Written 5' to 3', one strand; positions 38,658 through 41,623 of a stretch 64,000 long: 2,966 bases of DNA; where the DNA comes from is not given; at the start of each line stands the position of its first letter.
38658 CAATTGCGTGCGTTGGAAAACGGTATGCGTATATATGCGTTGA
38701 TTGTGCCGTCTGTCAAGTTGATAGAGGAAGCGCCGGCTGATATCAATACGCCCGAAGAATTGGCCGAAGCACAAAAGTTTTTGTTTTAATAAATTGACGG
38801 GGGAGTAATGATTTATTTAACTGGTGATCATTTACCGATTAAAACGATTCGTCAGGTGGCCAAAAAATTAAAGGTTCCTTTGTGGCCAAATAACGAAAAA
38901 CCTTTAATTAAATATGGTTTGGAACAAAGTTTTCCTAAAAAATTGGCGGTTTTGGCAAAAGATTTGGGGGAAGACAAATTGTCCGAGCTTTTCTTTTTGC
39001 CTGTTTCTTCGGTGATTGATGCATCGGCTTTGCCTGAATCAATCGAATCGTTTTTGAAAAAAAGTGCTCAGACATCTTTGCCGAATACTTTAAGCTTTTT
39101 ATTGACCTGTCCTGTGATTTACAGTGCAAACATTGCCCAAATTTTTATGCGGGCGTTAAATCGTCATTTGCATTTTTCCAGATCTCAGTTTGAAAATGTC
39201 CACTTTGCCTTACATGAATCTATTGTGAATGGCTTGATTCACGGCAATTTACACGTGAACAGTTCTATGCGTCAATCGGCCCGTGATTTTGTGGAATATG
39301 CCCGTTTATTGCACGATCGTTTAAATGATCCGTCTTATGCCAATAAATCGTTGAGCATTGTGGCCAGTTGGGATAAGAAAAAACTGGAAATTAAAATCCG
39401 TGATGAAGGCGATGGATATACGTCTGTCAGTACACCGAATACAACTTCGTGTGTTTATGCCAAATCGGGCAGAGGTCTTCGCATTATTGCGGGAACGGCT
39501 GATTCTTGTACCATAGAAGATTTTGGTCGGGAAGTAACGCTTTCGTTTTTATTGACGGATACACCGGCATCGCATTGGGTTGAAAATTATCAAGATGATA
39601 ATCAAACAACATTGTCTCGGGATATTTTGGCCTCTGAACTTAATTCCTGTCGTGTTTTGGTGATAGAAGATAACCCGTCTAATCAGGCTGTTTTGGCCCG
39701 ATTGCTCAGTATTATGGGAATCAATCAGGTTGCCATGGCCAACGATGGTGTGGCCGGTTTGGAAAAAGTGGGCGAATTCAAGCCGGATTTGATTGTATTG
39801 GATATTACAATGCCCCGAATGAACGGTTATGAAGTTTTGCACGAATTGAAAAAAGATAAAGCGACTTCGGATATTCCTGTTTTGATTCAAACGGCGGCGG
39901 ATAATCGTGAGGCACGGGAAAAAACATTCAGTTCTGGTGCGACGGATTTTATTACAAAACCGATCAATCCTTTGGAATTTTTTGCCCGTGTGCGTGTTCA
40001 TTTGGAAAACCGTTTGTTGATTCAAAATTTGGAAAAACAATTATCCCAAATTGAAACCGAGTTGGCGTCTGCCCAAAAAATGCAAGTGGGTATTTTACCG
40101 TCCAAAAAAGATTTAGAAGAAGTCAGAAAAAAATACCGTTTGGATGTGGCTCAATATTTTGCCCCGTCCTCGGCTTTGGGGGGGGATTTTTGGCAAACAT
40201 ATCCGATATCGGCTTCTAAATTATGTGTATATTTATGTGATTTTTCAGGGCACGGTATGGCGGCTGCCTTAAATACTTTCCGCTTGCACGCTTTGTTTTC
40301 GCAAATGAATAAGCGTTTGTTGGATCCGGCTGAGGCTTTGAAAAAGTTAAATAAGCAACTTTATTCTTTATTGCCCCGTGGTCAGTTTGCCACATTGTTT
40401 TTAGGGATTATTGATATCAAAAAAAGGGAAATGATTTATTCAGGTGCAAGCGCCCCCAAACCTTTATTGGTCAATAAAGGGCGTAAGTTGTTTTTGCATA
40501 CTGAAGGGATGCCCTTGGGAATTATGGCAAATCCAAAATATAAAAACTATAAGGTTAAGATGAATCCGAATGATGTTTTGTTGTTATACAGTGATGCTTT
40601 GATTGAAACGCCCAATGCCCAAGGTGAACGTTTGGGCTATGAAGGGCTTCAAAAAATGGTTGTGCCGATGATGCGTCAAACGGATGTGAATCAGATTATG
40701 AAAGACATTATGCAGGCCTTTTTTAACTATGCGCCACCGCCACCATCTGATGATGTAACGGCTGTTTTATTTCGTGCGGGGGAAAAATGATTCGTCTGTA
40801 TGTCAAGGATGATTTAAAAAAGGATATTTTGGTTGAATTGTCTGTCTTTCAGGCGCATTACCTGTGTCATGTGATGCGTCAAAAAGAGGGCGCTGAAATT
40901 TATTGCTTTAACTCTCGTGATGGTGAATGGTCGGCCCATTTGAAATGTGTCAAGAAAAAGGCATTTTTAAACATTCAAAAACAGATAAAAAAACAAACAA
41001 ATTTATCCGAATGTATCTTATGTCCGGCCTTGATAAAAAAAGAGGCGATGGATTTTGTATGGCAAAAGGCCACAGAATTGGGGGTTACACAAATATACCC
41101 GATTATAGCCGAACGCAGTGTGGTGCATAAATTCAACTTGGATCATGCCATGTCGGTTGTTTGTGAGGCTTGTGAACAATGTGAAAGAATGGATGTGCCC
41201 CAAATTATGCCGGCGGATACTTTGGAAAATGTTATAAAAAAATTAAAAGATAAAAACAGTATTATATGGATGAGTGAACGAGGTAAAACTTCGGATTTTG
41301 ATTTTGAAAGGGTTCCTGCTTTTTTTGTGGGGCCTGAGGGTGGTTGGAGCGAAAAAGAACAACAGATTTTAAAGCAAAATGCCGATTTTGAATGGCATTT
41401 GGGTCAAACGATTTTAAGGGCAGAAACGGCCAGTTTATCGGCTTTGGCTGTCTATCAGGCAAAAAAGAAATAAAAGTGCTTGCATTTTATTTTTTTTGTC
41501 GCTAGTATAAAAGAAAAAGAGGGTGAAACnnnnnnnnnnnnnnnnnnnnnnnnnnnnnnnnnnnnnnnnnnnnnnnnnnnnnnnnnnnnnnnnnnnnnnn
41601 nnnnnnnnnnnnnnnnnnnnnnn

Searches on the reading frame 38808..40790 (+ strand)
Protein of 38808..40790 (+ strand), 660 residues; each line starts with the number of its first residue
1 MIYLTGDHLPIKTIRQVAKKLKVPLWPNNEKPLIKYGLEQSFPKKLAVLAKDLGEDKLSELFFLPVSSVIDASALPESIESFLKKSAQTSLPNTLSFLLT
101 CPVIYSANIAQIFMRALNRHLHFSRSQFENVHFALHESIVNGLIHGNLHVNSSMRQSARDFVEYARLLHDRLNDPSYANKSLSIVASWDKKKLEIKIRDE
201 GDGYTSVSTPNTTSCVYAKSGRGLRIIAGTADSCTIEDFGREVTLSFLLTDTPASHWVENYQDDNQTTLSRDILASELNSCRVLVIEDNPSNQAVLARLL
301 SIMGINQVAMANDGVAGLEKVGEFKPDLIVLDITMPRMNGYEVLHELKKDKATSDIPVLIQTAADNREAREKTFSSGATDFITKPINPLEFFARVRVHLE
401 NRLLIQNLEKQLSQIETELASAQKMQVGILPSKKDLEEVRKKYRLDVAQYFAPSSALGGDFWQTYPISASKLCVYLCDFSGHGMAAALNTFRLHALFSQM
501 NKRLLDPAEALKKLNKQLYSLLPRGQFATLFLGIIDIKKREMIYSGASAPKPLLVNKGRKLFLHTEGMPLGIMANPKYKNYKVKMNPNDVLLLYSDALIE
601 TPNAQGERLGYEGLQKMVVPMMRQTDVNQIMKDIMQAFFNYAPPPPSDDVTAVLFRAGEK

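Call 32: search_protein_families(library=pfam, proteins=[window:38808-40790:+], max_evalue=0.001)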
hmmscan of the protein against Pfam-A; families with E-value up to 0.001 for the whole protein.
window:38808-40790:+ (660 aa): 3 families
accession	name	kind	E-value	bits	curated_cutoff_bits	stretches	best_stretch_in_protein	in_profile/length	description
PF07228.17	SpoIIE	-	9.1e-39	133.8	25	1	470-656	3-190/192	Stage II sporulation protein E (SpoIIE)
PF00072.30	Response_reg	-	6.4e-27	94.4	30.2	1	283-395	1-110/111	Response regulator receiver domain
PF13581.12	HATPase_c_2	-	2e-09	38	27.4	1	107-246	9-126/127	Histidine kinase-like ATPase domain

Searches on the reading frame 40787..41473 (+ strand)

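Call 31: search_protein_families(library=pfam, proteins=[window:40787-41473:+], max_evalue=0.001)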
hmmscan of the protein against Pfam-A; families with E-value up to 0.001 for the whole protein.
window:40787-41473:+ (228 aa): 3 families
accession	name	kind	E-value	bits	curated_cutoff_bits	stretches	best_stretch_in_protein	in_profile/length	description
PF04452.19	Methyltrans_RNA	-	7.3e-38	130.2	23.9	1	75-223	6-164/165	RNA methyltransferase domain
PF20260.4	PUA_4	-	4.4e-09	36.8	23.9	1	22-59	5-42/48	RNA methyltransferase PUA domain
PF04013.17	Methyltrn_RNA_2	-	0.00049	20.3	25.5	1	143-215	112-185/198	Putative SAM-dependent RNA methyltransferase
